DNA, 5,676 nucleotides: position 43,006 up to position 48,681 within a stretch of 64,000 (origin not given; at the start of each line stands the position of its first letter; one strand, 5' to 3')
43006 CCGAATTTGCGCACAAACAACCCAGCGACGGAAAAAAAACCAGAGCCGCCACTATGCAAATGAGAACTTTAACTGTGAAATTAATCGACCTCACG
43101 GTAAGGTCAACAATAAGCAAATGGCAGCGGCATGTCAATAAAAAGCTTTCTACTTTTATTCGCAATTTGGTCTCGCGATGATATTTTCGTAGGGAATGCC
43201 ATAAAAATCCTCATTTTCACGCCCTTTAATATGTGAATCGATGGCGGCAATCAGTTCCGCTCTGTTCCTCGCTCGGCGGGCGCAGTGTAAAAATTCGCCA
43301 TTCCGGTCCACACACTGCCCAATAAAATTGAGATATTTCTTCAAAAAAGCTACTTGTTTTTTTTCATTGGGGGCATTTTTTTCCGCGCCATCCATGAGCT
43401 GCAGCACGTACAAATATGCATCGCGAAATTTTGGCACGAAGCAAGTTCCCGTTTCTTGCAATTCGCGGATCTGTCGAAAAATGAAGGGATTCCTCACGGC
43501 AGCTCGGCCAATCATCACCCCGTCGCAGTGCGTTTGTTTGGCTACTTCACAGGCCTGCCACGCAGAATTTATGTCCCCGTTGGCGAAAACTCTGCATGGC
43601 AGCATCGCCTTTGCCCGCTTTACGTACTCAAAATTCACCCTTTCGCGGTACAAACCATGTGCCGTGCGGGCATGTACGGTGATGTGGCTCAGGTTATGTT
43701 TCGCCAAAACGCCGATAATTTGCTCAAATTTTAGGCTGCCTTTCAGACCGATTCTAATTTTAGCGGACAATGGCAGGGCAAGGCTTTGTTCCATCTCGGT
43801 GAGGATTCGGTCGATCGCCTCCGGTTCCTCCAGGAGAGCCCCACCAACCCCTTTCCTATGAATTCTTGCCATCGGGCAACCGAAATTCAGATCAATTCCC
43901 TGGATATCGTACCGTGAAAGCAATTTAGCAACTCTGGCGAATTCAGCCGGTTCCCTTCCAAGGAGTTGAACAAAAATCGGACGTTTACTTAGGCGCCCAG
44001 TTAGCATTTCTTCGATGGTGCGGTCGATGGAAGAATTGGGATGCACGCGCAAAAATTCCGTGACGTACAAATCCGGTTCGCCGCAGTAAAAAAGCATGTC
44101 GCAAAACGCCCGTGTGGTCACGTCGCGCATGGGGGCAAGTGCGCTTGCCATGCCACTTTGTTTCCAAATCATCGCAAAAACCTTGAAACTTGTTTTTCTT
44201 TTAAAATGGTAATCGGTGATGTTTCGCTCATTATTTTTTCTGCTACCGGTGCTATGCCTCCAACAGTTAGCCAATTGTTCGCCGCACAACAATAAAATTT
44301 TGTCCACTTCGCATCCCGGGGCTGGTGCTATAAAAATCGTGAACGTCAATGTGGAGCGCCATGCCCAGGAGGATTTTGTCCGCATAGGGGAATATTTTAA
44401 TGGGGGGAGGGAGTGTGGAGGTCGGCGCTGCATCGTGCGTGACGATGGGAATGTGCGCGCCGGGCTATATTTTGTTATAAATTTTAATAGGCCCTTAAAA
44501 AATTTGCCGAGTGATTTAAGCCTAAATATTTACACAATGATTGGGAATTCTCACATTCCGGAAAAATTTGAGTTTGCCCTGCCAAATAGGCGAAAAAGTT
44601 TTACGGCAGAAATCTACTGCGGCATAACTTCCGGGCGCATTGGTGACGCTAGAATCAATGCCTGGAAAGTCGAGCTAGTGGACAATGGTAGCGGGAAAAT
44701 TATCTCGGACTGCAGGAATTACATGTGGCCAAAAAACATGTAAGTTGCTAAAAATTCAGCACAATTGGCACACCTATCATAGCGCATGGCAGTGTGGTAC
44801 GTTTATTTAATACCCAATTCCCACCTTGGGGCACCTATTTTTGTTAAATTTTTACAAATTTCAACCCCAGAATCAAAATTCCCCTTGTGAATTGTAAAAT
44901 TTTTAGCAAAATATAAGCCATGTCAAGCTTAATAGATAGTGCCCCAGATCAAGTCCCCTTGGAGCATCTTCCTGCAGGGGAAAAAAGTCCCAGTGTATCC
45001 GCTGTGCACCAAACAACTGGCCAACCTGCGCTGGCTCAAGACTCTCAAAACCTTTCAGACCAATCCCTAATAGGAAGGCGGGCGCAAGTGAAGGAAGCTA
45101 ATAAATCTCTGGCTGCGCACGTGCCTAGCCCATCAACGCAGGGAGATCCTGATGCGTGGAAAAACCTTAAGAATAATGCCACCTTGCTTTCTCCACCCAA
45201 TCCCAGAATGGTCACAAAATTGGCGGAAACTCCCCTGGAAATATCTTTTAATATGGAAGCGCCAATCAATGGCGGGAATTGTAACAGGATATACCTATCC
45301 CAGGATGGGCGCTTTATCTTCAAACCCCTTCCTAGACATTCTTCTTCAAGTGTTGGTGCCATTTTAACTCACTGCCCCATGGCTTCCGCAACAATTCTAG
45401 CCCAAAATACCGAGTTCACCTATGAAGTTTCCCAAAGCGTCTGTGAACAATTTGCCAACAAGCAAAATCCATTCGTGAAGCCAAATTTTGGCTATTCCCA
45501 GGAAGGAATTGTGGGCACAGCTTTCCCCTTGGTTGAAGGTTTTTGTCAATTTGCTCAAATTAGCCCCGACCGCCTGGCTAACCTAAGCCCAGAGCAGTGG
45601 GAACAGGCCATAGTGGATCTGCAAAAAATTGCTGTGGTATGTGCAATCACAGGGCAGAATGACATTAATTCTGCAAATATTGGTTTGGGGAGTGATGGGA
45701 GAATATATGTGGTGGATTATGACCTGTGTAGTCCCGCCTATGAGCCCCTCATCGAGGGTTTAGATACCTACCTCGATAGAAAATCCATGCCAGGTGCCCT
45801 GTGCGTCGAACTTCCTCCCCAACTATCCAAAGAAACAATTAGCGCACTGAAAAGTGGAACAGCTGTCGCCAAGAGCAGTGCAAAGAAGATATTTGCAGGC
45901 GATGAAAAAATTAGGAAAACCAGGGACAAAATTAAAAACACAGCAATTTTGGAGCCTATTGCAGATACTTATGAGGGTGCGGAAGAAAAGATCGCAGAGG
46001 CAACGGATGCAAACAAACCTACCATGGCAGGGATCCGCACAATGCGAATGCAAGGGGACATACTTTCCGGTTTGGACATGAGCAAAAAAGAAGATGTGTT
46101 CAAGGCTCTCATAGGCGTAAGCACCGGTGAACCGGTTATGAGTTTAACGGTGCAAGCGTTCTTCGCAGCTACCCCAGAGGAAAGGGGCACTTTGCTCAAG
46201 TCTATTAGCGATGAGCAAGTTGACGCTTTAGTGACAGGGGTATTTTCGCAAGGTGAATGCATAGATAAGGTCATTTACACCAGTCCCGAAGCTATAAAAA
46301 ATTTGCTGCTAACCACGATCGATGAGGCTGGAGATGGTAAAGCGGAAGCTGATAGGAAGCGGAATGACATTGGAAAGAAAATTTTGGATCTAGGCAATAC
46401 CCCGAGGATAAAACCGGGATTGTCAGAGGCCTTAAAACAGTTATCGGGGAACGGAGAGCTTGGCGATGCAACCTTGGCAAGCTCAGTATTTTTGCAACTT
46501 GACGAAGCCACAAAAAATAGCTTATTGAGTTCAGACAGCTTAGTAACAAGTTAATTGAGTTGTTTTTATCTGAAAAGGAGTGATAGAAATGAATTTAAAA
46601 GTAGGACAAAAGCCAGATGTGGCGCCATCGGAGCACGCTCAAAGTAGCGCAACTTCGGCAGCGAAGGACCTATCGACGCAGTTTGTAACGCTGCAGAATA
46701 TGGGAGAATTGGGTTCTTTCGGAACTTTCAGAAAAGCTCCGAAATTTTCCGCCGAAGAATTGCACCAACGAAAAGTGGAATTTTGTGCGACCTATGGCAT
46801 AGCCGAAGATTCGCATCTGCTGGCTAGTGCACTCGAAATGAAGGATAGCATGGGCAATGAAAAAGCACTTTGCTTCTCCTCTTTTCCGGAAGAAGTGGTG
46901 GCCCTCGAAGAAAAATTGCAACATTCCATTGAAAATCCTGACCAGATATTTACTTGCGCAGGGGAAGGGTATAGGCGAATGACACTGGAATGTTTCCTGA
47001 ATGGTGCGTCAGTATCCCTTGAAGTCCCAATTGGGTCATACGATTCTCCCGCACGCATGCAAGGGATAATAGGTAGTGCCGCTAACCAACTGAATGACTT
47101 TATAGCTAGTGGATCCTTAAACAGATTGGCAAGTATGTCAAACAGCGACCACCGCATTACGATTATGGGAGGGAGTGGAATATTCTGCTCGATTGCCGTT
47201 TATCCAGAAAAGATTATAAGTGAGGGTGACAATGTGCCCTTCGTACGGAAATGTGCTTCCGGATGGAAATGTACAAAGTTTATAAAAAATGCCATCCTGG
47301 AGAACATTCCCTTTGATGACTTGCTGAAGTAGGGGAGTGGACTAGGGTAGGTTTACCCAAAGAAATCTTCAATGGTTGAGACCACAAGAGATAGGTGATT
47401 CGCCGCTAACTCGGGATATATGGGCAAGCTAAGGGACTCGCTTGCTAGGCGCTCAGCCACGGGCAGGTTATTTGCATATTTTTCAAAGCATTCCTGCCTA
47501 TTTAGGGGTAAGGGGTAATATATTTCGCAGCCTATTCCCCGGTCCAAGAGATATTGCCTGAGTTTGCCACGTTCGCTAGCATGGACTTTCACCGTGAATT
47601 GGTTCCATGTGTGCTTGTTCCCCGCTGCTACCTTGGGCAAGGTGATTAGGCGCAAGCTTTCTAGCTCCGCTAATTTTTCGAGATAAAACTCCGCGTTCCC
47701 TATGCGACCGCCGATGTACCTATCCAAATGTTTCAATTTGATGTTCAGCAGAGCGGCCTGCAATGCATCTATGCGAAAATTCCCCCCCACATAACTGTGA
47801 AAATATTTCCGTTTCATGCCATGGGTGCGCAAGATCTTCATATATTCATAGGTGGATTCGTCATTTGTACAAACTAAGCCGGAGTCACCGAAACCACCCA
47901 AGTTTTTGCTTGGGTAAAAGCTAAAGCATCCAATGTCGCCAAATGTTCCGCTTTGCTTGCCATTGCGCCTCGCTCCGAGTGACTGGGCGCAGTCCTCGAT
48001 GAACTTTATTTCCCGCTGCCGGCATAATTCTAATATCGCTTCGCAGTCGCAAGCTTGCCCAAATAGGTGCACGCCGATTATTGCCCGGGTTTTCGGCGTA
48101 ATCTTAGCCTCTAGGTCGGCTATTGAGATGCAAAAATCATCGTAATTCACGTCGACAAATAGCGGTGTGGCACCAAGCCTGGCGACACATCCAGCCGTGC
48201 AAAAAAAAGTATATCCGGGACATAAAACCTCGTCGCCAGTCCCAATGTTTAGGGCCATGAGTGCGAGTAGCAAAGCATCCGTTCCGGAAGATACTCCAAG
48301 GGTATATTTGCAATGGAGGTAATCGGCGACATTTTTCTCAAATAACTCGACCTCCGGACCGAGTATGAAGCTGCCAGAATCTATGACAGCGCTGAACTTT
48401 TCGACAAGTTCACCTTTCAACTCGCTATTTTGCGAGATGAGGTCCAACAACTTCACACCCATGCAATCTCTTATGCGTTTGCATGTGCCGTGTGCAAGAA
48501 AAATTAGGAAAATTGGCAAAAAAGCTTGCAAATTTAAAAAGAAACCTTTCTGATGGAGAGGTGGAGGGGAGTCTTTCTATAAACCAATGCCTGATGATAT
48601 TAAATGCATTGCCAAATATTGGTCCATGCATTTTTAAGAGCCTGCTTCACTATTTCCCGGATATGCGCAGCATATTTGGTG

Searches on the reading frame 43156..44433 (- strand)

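Call 45: search_protein_families(library=pfam, proteins=[window:43156-44433:-], max_evalue=0.001)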
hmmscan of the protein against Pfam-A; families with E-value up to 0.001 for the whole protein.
window:43156-44433:- (425 aa): 1 family
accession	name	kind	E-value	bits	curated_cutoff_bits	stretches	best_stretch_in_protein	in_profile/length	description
PF01207.24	Dus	-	1.3e-53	182.6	20.4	1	99-327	2-232/311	Dihydrouridine synthase (Dus)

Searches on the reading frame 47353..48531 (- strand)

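Call 45: search_protein_families(library=pfam, proteins=[window:47353-48531:-], max_evalue=0.001)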
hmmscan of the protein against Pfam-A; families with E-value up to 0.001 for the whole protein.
window:47353-48531:- (392 aa): 3 families
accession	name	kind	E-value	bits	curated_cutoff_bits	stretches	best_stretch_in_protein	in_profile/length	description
PF01041.23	DegT_DnrJ_EryC1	-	3.4e-109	365.8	19.8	1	39-387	4-359/360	DegT/DnrJ/EryC1/StrS aminotransferase family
PF01053.26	Cys_Met_Meta_PP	-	4.6e-07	29.2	27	1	59-247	52-239/381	Cys/Met metabolism PLP-dependent enzyme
PF00155.27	Aminotran_1_2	-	8.4e-05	22.4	19.7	1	63-152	46-151/361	Aminotransferase class I and II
